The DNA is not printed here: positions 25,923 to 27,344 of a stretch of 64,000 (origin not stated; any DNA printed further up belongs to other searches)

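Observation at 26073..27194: NadM-type adenylyltransferase fused to a Nudix hydrolase in a phage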

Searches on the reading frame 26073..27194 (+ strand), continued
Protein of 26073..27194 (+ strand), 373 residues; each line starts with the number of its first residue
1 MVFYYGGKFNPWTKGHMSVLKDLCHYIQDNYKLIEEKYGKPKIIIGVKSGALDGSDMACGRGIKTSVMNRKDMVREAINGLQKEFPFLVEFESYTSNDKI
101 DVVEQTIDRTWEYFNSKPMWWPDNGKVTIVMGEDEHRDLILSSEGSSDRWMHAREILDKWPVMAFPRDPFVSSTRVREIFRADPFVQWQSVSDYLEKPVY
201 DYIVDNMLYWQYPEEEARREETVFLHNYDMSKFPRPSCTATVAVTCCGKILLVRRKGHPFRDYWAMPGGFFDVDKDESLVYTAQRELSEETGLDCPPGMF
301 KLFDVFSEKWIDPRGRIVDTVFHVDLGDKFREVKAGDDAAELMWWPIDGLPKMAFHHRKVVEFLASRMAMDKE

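Call 49: predict_structure(alignment_id=A1)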
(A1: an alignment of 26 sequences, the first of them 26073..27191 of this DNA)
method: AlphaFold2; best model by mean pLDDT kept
length: 373 residues; sequences in the alignment: 26
mean_pLDDT: 89.1   pTM: 0.84
mean pLDDT of the five models: 89.1, 88.7, 88.0, 87.2, 86.8
residues with pLDDT >= 90: 260; 70-90: 86; 50-70: 12; < 50: 15
segments of 3 or more residues with pLDDT < 50: 55-63, 91-96
pLDDT, mean of each block of 10 residues (from residue 1): 94 94 96 91 92 52 69 92 82 55 92 95 94 96 95 96 90 89 94 95 91 89 88 80 96 92 94 92 96 94 89 85 94 85 93 95 93 76
secondary structure, 60 per line:
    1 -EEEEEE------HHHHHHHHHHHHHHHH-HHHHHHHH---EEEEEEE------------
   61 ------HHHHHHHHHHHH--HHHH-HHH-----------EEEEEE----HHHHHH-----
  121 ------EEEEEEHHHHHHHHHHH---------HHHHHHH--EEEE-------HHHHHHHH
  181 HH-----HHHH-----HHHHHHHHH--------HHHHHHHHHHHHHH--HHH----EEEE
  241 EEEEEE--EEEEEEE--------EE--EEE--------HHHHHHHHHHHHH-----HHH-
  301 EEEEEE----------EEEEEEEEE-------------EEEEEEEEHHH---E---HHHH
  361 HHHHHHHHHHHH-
elements in order: E2-7 H14-29 H31-38 E42-48 H67-78 H81-84 E100-105 H110-115 E127-132 H133-143 H153-159 E162-165 H173-182 H188-191 H197-205 H214-227 E237-246 E249-255 E268-270 H279-291 E301-306 E317-325 E339-346 H357-372

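Call 52: fold_search(model_id=the predicted structure, library=pdb)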
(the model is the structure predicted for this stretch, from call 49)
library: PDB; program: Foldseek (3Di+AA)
matches with E <= 10: 997; with E <= 0.001: 476
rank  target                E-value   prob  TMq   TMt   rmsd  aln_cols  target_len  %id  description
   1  2qjo_B                2.0e-20  1.00  0.38  0.42  15.4       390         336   20  crystal structure of a bifunctional NMN adenylyltransferase/ADP ribose pyrophosphatase (NadM) complexed with ADPRP and (released 2008-03-11)
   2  2qjt_A                3.9e-20  1.00  0.34  0.38  15.7       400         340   18  Crystal structure of a bifunctional NMN adenylyltransferase/ADP ribose pyrophosphatase complexed with AMP and MN ion f (released 2008-03-04)
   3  2r5w_B                3.7e-19  1.00  0.38  0.41  14.7       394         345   18  Crystal structure of a bifunctional NMN adenylyltransferase/ADP ribose pyrophosphatase from Francisella tularensis (released 2008-03-04)
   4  2qjt_B                8.8e-19  1.00  0.37  0.40  14.9       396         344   18  Crystal structure of a bifunctional NMN adenylyltransferase/ADP ribose pyrophosphatase complexed with AMP and MN ion f (released 2008-03-04)
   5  2qjo_C                9.9e-19  1.00  0.36  0.41  15.4       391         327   18  crystal structure of a bifunctional NMN adenylyltransferase/ADP ribose pyrophosphatase (NadM) complexed with ADPRP and (released 2008-03-11)
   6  2qjo_A                5.1e-18  1.00  0.36  0.41  15.3       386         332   19  crystal structure of a bifunctional NMN adenylyltransferase/ADP ribose pyrophosphatase (NadM) complexed with ADPRP and (released 2008-03-11)
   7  2fml_A                1.1e-13  1.00  0.31  0.45  13.6       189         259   27  Crystal structure of MutT/nudix family protein from Enterococcus faecalis (released 2006-02-21)
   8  3gz8_C                2.8e-12  1.00  0.34  0.79   8.1       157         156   28  Cocrystal structure of NUDIX domain of Shewanella oneidensis NrtR complexed with ADP ribose (released 2009-06-09)
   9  3gz8_A                3.8e-12  1.00  0.34  0.79   8.1       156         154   28  Cocrystal structure of NUDIX domain of Shewanella oneidensis NrtR complexed with ADP ribose (released 2009-06-09)
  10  2yyh_A                4.4e-10  1.00  0.31  0.81   1.9       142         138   32  Crystal structure of Nudix family protein from Aquifex aeolicus (released 2007-11-06)
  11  2fml_B                9.2e-10  1.00  0.31  0.44  10.8       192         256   26  Crystal structure of MutT/nudix family protein from Enterococcus faecalis (released 2006-02-21)
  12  2yyh_C                1.3e-09  1.00  0.31  0.79   2.5       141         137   31  Crystal structure of Nudix family protein from Aquifex aeolicus (released 2007-11-06)
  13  6nch_B                2.9e-09  1.00  0.31  0.56  14.6       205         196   18  Crystal structure of CDP-Chase: Raster data collection (released 2019-02-06)
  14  3gz5_B                3.1e-09  1.00  0.28  0.48   4.2       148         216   28  Crystal structure of Shewanella oneidensis NrtR (released 2009-06-09)
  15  4dyw_A                4.5e-09  1.00  0.30  0.82   2.7       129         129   25  Crystal structure of MutT NUDIX hydrolase from Burkholderia pseudomallei (released 2012-04-11)
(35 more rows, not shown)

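Call 53: find_encoding_contigs(protein=window:26073-27194:+, flank=2000, max_places=3)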
Protein window:26073-27194:+ (373 aa): 2 contigs read that carry it; 1 place shown.
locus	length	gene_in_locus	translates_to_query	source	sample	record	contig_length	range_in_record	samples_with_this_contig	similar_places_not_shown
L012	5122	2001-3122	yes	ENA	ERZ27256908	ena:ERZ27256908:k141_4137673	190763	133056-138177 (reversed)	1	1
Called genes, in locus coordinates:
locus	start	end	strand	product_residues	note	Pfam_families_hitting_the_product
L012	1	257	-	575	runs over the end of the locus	-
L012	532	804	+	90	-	-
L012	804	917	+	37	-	-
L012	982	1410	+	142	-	-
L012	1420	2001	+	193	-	-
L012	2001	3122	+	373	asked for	PF01467:CTP_transf_like (faint), PF00293:NUDIX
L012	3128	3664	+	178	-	-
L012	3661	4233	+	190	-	PF18832:LPD18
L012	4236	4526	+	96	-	-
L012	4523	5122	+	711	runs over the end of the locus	PF02463:SMC_N, PF13175:AAA_15, PF13476:AAA_23, PF13555:AAA_29 (weak), PF13304:AAA_21 (faint)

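Call 58: search_protein_representatives(alignment_id=A1)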
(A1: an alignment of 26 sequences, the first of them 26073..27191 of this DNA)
Query: 26 sequences, 363 profile positions. Proteins with E-value up to 0.001 (for the whole library): 34734; up to 1e-10: 10584; up to 1e-30: 815. The best 150 are listed.
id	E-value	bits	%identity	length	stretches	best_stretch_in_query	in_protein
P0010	2.4e-144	497.6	-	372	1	1-361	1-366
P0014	1.6e-138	478.4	-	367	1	1-359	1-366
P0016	2.4e-138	477.8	-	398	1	1-361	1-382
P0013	1.5e-123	429.1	-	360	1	1-359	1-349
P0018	3.2e-117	408.3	-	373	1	1-357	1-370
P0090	5.4e-110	384.6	-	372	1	1-358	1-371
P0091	1.5e-100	353.5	-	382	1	2-360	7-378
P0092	2.9e-99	349.2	-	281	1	91-360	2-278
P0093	2.0e-91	323.4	-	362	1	2-361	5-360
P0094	1.8e-90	320.4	-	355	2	160-358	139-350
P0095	6.6e-90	318.5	-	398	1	2-359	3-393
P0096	7.6e-90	318.3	-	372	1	2-357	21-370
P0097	6.2e-87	308.7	-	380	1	1-360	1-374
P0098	8.0e-87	308.3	-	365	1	2-358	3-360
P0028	2.1e-86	306.9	-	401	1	1-359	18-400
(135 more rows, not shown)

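Call 59: find_related_loci(query=A1, collection=viral_contigs, flank=10000)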
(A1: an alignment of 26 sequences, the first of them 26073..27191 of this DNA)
Query A1 (373 aa) in viral_contigs; peptide patterns used: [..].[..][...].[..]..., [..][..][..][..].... (x = any residue, [..] = any of these).
123 stretches matched a pattern; 36 encode a relative of the query (tblastn E <= 1e-3); 36 distinct loci.
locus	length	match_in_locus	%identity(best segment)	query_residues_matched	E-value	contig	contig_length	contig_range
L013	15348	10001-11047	30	1-362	3e-46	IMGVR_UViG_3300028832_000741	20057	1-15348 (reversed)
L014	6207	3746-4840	28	1-362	2e-40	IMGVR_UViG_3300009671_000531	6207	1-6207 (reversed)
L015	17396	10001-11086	29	1-362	2e-39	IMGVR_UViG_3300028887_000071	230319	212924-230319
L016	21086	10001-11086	29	1-362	2e-39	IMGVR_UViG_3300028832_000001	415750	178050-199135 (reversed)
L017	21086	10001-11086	29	1-362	2e-39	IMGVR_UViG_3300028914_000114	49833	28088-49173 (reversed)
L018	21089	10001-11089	30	1-362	1e-38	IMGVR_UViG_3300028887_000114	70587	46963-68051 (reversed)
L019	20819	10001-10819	34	100-361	2e-37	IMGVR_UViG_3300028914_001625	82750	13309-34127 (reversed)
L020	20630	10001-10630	40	171-373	6e-35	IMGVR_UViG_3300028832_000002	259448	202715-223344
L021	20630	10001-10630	40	171-373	6e-35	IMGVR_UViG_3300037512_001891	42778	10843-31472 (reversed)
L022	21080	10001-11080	31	1-362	6e-35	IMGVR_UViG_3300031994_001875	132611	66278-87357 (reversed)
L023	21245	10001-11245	27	5-362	7e-34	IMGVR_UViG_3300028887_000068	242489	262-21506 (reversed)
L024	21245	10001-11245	27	5-362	7e-34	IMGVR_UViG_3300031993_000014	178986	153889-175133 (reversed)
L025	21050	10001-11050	27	3-361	1e-33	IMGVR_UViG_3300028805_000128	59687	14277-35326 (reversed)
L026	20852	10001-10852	31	127-362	1e-31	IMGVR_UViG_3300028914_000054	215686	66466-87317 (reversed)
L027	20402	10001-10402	44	229-362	9e-32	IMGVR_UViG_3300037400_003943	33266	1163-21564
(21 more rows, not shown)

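Call 60: find_related_loci(query=A1, collection=genome_contigs, flank=10000)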
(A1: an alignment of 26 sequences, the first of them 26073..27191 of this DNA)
Query A1 (373 aa) in genome_contigs; peptide patterns used: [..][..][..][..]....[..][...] (x = any residue, [..] = any of these).
70 stretches matched a pattern; 60 encode a relative of the query (tblastn E <= 1e-3); 60 distinct loci.
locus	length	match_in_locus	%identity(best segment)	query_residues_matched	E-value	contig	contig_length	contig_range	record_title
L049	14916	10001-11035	32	1-361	2e-47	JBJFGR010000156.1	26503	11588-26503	MAG: Succinivibrionaceae bacterium isolate PUUB56_bin.028 NODE_998_length_26503_cov_6.384263, whole genome shotgun seque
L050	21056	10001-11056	28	1-361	2e-36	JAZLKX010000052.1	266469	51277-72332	MAG: Bacilli bacterium isolate T1900044958_TA20190014.MAGScoT_cleanbin_000039 SGB_3889_k141_1782872, whole genome shotgu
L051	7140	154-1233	30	1-362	1e-34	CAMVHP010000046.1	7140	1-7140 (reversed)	MAG TPA_asm: uncultured Rickettsiales bacterium isolate SRR8387716_bin.52_metaWRAP_v1.3_MAG genome assembly, contig: ERZ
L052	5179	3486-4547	28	1-362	3e-34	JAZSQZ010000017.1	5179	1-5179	MAG: Clostridia bacterium isolate T1900044540_TS20190006.MAGScoT_cleanbin_000028 SGB_59_k141_148136, whole genome shotgu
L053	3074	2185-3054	29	1-300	5e-27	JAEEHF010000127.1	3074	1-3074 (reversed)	MAG: Bacillota bacterium isolate Tb.RUG.116 k141_11633289_flag=1_multi=12.0000_len=3074, whole genome shotgun sequence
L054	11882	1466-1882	41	221-348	3e-25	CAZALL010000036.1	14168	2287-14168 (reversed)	MAG TPA_asm: uncultured Treponema sp. isolate binchicken_co323_196 genome assembly, contig: NODE_4561_length_14168_cov_5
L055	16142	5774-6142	44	236-362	1e-25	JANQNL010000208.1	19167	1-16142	MAG: Thermoplasmatota archaeon isolate PL23a_bin.128 k99_407175, whole genome shotgun sequence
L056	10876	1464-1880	39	232-369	6e-25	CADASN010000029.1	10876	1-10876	MAG: uncultured Bacteroidia bacterium isolate RUG13584 genome assembly, contig: RUG13584_asm_29, whole genome shotgun se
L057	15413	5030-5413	41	232-361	2e-24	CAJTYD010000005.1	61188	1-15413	MAG TPA_asm: uncultured Muribaculaceae bacterium isolate MGBC123372 genome assembly, contig: MGBC123372.5, whole genome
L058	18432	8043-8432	39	233-362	4e-24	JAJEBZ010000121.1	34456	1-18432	MAG: Candidatus Poribacteria bacterium isolate jk18x9bins.65 k141_377410, whole genome shotgun sequence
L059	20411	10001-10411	38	232-370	5e-24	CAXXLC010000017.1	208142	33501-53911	MAG: uncultured Saccharicrinis sp. isolate c1ede08c-f13d-4068-baae-104821a74b19 genome assembly, contig: contig_17, whol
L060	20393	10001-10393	40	230-362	7e-24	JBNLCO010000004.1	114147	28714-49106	MAG: Candidatus Pacearchaeota archaeon isolate C1C2.bin.74.orig k141_1394152, whole genome shotgun sequence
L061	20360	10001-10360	39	249-362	2e-23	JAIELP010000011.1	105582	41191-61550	MAG: bacterium isolate co.spades.CONCOCT.1kb_080 c_000000000026, whole genome shotgun sequence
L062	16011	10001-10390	39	233-362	3e-23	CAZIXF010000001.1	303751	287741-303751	MAG TPA_asm: uncultured Roseivirgaceae bacterium isolate SRP141376_co2_265 genome assembly, contig: NODE_31_length_30375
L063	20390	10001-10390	39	233-362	6e-23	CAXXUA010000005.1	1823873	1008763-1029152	MAG: Candidatus Poribacteria bacterium isolate 64057701-0cd0-4337-b80b-d127c366c46f genome assembly, contig: contig_5, w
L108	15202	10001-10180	42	233-294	5e-7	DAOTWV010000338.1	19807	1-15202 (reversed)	MAG TPA_asm: Anaerolineales bacterium isolate H16_173 k91_107467, whole genome shotgun sequence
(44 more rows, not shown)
